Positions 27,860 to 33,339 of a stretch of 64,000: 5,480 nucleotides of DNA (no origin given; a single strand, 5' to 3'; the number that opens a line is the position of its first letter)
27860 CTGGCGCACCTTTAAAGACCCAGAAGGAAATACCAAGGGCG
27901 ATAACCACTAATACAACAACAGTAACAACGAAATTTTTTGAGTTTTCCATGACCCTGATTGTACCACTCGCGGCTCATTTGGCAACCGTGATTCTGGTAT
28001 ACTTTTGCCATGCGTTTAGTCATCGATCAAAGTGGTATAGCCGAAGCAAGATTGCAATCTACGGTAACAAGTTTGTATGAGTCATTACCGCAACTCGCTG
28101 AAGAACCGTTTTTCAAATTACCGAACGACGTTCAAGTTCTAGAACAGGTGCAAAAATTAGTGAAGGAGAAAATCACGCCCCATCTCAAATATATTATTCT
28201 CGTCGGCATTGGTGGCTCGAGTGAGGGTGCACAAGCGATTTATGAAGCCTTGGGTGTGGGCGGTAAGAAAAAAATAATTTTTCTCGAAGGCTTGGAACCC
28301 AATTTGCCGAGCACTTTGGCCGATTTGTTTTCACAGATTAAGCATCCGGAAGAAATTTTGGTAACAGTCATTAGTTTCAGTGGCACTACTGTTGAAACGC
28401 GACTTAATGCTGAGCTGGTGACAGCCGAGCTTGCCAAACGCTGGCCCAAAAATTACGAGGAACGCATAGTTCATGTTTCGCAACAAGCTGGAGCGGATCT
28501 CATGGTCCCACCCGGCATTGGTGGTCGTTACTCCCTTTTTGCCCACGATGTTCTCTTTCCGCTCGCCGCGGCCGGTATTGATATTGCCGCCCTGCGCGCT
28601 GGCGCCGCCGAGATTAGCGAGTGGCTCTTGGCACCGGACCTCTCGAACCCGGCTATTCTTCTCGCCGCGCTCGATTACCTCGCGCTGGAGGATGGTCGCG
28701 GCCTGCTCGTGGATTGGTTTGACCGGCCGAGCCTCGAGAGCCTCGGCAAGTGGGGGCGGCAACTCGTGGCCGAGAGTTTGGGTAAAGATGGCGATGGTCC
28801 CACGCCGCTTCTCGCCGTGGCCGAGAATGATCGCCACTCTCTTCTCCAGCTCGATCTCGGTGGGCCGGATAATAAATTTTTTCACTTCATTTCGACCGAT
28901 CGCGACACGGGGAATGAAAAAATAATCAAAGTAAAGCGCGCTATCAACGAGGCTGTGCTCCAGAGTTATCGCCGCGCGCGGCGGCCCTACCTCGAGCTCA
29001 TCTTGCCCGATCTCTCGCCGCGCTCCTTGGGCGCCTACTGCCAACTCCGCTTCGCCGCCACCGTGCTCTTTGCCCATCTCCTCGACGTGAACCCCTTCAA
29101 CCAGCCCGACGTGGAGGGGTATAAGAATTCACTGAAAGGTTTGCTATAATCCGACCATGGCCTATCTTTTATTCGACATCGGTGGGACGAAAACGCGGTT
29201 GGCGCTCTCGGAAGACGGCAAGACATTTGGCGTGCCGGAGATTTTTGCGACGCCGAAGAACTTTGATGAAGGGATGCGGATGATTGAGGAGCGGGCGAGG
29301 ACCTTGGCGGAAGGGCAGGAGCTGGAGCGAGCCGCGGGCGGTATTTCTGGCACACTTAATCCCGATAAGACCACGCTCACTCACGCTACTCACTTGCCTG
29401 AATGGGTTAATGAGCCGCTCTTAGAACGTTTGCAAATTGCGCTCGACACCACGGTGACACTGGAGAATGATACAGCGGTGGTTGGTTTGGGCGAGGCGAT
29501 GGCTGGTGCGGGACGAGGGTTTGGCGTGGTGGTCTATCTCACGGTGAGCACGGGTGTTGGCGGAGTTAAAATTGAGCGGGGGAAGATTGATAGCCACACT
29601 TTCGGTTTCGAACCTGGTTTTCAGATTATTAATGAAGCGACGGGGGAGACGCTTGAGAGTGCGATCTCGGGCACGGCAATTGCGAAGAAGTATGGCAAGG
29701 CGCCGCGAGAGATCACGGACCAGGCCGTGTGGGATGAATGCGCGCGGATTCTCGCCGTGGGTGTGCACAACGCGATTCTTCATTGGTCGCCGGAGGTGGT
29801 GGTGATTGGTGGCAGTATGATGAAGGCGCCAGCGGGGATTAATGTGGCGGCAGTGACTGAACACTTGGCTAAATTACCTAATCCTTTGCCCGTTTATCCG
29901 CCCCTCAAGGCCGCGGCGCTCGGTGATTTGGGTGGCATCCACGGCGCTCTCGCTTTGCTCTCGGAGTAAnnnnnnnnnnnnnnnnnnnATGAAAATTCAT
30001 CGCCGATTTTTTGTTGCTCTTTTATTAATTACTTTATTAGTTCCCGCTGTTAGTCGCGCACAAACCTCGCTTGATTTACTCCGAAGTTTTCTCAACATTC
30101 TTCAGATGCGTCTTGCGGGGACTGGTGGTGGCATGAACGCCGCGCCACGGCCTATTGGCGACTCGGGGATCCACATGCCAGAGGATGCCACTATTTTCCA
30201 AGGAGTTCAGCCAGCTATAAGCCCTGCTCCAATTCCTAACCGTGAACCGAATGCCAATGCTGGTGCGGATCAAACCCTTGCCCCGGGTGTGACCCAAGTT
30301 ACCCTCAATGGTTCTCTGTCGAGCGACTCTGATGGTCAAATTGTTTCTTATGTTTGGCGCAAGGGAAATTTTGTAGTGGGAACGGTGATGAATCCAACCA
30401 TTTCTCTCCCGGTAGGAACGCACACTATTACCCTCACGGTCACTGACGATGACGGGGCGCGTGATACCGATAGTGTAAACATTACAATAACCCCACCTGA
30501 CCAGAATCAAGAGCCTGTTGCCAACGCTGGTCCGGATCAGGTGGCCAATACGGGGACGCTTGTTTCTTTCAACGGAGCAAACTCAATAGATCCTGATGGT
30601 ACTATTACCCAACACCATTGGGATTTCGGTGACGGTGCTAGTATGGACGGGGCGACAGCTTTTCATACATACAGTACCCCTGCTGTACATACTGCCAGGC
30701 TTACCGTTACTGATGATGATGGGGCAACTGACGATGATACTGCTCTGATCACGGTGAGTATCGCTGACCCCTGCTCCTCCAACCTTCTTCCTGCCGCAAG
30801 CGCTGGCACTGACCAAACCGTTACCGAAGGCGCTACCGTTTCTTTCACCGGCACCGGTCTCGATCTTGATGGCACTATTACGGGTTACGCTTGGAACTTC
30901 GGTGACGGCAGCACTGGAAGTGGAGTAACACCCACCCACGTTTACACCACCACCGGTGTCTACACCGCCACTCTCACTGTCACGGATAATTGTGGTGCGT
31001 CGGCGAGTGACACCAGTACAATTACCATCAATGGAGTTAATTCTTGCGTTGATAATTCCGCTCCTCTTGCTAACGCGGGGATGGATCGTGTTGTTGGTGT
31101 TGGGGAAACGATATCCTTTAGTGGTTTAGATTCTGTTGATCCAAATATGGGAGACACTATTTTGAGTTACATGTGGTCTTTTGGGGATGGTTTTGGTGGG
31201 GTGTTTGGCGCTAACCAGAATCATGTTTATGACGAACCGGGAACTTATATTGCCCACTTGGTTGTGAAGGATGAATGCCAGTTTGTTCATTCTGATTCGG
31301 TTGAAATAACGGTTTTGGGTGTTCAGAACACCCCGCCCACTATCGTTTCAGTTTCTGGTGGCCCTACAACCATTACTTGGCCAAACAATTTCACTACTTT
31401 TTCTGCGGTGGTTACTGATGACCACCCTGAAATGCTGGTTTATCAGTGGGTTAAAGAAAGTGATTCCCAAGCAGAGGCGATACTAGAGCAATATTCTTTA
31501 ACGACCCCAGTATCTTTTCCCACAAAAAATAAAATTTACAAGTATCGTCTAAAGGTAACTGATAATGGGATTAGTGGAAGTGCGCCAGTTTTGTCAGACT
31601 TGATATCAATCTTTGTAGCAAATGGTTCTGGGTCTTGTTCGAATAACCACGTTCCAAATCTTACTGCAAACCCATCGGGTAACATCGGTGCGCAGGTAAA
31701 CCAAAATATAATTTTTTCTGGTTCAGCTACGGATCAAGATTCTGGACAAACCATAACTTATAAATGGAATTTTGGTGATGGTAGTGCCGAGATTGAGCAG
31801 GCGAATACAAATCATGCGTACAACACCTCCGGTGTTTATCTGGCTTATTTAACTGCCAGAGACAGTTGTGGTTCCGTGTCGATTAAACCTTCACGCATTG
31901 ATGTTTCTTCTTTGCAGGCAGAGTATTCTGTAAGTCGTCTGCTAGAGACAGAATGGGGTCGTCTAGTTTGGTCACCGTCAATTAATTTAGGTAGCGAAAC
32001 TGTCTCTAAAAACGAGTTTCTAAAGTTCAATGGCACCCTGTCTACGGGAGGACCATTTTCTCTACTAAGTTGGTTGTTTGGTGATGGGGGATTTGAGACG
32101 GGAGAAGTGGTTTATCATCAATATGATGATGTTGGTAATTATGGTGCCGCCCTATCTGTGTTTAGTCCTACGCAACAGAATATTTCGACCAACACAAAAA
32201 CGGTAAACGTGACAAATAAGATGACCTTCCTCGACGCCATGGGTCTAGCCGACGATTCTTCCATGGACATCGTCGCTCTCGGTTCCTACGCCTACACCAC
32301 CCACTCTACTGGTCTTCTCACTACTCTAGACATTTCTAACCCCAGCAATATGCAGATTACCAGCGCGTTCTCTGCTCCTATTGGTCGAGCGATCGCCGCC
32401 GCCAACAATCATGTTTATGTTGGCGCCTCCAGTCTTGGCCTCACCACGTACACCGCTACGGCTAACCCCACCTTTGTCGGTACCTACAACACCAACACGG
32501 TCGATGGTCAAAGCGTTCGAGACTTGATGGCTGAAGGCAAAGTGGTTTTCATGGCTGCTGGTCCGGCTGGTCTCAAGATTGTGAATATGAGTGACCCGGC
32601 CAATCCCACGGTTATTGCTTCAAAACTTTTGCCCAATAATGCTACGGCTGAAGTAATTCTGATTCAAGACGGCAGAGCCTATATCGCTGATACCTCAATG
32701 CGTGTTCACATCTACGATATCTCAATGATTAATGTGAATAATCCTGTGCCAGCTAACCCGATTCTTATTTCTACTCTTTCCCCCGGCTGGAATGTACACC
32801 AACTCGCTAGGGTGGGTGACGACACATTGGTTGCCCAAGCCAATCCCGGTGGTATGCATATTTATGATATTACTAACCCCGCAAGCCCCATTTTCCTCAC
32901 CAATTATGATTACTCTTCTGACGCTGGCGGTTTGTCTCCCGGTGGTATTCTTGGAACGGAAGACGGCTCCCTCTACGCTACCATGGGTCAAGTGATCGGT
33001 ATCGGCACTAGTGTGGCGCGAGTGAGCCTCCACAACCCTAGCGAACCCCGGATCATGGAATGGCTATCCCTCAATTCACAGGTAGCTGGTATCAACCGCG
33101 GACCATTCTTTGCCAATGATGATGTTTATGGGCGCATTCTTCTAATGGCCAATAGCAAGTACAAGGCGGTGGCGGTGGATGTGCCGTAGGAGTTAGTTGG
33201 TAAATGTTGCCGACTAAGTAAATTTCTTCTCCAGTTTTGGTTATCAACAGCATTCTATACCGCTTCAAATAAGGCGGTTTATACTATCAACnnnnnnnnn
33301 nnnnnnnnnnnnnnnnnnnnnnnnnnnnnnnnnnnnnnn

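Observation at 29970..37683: Tandem duplicated giant PKD + LVIVD-repeat surface protein genes with duplicated flanks and patches of near-identical DNA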

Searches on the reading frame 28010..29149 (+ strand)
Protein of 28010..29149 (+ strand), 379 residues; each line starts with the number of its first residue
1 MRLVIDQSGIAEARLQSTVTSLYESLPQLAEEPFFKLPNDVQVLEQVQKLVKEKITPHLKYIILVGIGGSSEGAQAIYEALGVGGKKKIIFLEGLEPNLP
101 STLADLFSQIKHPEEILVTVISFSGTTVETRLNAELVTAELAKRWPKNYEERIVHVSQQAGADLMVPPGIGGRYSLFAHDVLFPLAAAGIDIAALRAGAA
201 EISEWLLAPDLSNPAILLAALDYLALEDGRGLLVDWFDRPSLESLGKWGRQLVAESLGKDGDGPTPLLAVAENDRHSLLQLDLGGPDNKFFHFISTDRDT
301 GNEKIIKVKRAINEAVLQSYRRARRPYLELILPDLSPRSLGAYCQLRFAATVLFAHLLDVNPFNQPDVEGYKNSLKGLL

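Call 14: search_protein_families(library=pfam, proteins=[window:28010-29149:+], max_evalue=0.001)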
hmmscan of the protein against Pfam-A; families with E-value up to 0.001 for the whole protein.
window:28010-29149:+ (379 aa): 1 family
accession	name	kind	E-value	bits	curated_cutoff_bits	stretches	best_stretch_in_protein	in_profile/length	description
PF00342.24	PGI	-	2.6e-08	33.4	22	1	58-258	95-307/486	Phosphoglucose isomerase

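Call 39: find_encoding_contigs(protein=window:28010-29149:+, flank=10000, max_places=10)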
Protein window:28010-29149:+ (379 aa): no gene with exactly this product is on record in the collection.

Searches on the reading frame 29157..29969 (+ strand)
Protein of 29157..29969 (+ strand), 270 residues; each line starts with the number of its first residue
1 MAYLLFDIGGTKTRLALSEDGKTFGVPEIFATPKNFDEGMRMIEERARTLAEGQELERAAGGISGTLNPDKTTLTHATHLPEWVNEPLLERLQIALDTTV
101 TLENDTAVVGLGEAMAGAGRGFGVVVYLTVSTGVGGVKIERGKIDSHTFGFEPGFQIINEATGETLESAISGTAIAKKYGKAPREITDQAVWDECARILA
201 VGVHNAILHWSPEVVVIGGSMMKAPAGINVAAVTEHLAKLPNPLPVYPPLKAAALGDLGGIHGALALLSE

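Call 14: search_protein_families(library=pfam, proteins=[window:29157-29969:+], max_evalue=0.001)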
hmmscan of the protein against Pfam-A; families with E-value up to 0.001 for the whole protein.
window:29157-29969:+ (270 aa): 2 families
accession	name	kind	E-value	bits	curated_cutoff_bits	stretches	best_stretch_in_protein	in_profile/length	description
PF00480.26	ROK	-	4.1e-27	95.9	22.9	1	6-269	4-292/294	ROK family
PF02685.22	Glucokinase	-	0.00029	20.4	22.1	0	5-112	2-105/314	Glucokinase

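Call 28: find_encoding_contigs(protein=window:29157-29969:+, flank=10000, max_places=10)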
Protein window:29157-29969:+ (270 aa): no gene with exactly this product is on record in the collection.

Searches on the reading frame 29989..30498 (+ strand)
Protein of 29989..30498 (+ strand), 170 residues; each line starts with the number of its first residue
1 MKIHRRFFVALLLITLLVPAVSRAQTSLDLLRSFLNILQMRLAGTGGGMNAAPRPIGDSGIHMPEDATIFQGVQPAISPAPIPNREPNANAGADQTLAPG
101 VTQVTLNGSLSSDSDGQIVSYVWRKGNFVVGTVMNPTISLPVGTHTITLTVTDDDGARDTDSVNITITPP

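Call 29: find_related_loci(query=window:29989-30498:+, collection=genome_contigs, flank=10000)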
Query window:29989-30498:+ (170 aa) in genome_contigs; peptide patterns used: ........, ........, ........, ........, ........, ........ (x = any residue, [..] = any of these).
487 stretches matched a pattern; 55 encode a relative of the query (tblastn E <= 1e-3); 55 distinct loci.
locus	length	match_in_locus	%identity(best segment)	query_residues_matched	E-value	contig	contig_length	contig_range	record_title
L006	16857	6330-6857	53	84-167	7e-19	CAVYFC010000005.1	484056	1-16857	MAG: Pirellulaceae bacterium isolate MFD03804.bin.2.190 genome assembly, contig: contig_26851, whole genome shotgun sequ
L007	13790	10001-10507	52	84-167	2e-15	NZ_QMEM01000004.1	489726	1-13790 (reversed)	Lewinella sp. IMCC34183 NODE_4_length_489726_cov_74.654278, whole genome shotgun sequence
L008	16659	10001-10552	46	84-167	2e-15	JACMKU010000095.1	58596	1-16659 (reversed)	MAG: Chitinophagaceae bacterium isolate ES-bin-252 ES-bin-252-contig-k141_6258100, whole genome shotgun sequence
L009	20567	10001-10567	42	77-169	1e-14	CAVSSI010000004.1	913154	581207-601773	MAG: uncultured Bacteroidetes bacterium isolate MFD05513.bin.3.311 genome assembly, contig: contig_30243, whole genome s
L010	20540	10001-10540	48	84-168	2e-14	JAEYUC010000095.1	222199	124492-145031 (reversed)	MAG: Proteobacteria bacterium isolate OH_CBlB_152 k127_2452231, whole genome shotgun sequence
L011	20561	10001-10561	48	83-167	2e-14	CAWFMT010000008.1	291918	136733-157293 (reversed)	MAG: uncultured Chitinophagaceae bacterium isolate MFD04212.bin.1.205 genome assembly, contig: contig_38439, whole genom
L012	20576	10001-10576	44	58-167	2e-13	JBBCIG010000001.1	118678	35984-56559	MAG: Chitinophagaceae bacterium isolate S7_bin.6 s113.ctg000115l, whole genome shotgun sequence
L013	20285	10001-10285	41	81-167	2e-13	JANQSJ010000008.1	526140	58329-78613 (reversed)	MAG: Parvularculaceae bacterium isolate IP29b_bin.93 k99_2061752, whole genome shotgun sequence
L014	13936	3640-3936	44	78-168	3e-13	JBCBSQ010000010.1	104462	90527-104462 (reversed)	MAG: Pseudomonadota bacterium isolate J06638_27 NODE_10_length_104462_cov_10.751516, whole genome shotgun sequence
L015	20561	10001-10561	45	77-169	6e-13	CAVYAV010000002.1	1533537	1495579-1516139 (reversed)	MAG: uncultured Bacteroidetes bacterium isolate MFD04967.bin.1.177 genome assembly, contig: contig_25272, whole genome s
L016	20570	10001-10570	38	81-170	3e-12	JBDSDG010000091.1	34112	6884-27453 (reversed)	MAG: Ferruginibacter sp. isolate cluster1_bin.176 k127_11781152, whole genome shotgun sequence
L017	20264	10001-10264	47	87-170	2e-11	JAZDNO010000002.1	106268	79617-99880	MAG: Methanobacteriota archaeon isolate MEGAHIT-group-0.714 k141_14968558, whole genome shotgun sequence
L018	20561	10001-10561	48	82-168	4e-11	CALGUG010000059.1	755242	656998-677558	MAG TPA_asm: uncultured Chloroflexales bacterium isolate SRR4028131_bin.55_CONCOCT_v1.1_MAG genome assembly, contig: ERZ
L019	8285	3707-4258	39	84-169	1e-10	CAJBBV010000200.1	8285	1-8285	uncultured bacterium isolate Loc080925-4-5m_bin-0857 genome assembly, contig: bin-0857:200/204, whole genome shotgun seq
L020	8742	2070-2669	37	67-169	1e-10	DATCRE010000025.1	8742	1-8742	MAG TPA_asm: Cyclobacteriaceae bacterium isolate SMAG_U7271 k141_890928, whole genome shotgun sequence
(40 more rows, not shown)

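Call 36: find_related_loci(query=A1, collection=metagenome_contigs, flank=10000)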
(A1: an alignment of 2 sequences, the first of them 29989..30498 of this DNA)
Query A1 (170 aa) in metagenome_contigs; peptide patterns used: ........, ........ (x = any residue, [..] = any of these).
183 stretches matched a pattern, but none encodes a relative of the query by tblastn (E <= 1e-3).
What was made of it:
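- Tried and rejected: JGI metagenomes with the leader alignment gave nothing (call 36).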

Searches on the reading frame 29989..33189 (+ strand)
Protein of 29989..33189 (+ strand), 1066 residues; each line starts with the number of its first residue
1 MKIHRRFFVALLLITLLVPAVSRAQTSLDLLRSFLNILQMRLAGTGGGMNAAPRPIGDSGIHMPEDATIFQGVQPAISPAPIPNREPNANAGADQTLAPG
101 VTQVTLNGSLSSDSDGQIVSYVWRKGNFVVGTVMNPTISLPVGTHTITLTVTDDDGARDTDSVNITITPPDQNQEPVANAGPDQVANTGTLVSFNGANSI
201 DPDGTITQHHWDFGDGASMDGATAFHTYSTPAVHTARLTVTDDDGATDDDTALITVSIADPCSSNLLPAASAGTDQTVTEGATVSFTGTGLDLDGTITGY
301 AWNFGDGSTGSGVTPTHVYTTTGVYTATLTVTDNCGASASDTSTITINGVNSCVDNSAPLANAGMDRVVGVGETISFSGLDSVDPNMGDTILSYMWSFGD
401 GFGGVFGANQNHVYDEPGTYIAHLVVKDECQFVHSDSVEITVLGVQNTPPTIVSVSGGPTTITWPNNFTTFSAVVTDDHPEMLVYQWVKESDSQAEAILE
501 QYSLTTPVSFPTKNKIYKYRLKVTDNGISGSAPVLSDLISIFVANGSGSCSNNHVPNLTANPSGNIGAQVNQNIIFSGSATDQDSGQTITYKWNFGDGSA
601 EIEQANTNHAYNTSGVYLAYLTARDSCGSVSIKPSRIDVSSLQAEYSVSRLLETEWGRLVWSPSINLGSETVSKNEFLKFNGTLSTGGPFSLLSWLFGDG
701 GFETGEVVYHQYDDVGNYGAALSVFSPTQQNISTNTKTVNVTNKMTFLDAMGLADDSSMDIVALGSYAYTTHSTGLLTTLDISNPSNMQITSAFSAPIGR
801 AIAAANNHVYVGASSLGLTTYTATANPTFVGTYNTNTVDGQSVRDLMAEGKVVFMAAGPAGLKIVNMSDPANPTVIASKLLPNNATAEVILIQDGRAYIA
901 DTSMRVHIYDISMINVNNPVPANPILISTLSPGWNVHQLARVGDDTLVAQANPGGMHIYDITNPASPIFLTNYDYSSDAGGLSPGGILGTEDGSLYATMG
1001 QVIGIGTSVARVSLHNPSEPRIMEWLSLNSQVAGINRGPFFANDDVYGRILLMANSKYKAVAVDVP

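Call 10: search_protein_families(library=pfam, proteins=[window:29989-33189:+], max_evalue=0.01)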
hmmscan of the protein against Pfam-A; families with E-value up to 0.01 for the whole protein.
window:29989-33189:+ (1066 aa): 5 families
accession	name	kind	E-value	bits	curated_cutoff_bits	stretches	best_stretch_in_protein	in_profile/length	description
PF18911.6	PKD_4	-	2e-101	332.6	27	6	267-346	3-84/85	PKD domain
PF00801.26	PKD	-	1.2e-53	179.4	23.5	5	275-343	8-77/80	PKD domain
PF22352.2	K319L-like_PKD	-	9.6e-44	147.7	27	4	91-167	1-84/84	K319L-like, PKD domain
PF08309.17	LVIVD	-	1.4e-12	47.2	20.2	1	758-790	4-36/42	LVIVD repeat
PF02010.21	REJ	-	1.8e-05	24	25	1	124-213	34-124/452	REJ domain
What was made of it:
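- On LVIVD repeat beta-propeller (PF08309): In the full-length scan only gene 1 was listed (call 10).
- Checked: PKD_4, PKD and K319L-like PKD hit both proteins strongly (call 10).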

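Call 46: search_protein_families(library=ncbifam, proteins=[window:29989-33186:+], max_evalue=0.01)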
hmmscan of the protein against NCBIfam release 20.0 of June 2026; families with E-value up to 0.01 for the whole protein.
window:29989-33186:+ (1066 aa): 3 families
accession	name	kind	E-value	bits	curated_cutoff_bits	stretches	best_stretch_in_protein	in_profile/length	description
NF038112.1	myxo_dep_M36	subfamily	2.8e-37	127.5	1500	2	70-397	1174-1511/1604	myxosortase-dependent M36 family metallopeptidase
TIGR00864.1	PCC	subfamily_domain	4.1e-12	43.4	1861.4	2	584-630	1082-1128/2700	polycystin cation channel protein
NF058578.1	CPR_pilus_PamR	equivalog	0.00055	18.9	300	0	310-349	201-240/297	pilus system RbmA-like protein PamR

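Call 55: find_encoding_contigs(protein=window:30286-33189:+, flank=5000, max_places=10)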
Protein window:30286-33189:+ (967 aa): 1 contig read that carries it; 1 place shown.
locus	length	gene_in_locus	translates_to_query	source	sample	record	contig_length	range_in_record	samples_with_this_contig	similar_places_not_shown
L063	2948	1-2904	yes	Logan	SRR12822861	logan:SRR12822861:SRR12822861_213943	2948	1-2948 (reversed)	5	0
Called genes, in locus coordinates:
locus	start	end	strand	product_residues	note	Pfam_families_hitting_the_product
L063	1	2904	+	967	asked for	?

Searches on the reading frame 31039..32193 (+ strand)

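Call 45: search_protein_families(library=pfam, proteins=[window:31039-32193:+], max_evalue=1)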
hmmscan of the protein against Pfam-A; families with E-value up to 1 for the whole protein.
window:31039-32193:+ (385 aa): 4 families
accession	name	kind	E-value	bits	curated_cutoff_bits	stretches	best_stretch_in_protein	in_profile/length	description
PF18911.6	PKD_4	-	3.3e-45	152.5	27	3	6-92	1-85/85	PKD domain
PF00801.26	PKD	-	6.1e-24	84.3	23.5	3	208-281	2-73/80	PKD domain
PF22352.2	K319L-like_PKD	-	6.6e-17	61.7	27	3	110-182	5-78/84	K319L-like, PKD domain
PF23237.1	HYR_4C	-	0.11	13.1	27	0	223-249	32-61/73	HYR-like domain with 4 cysteines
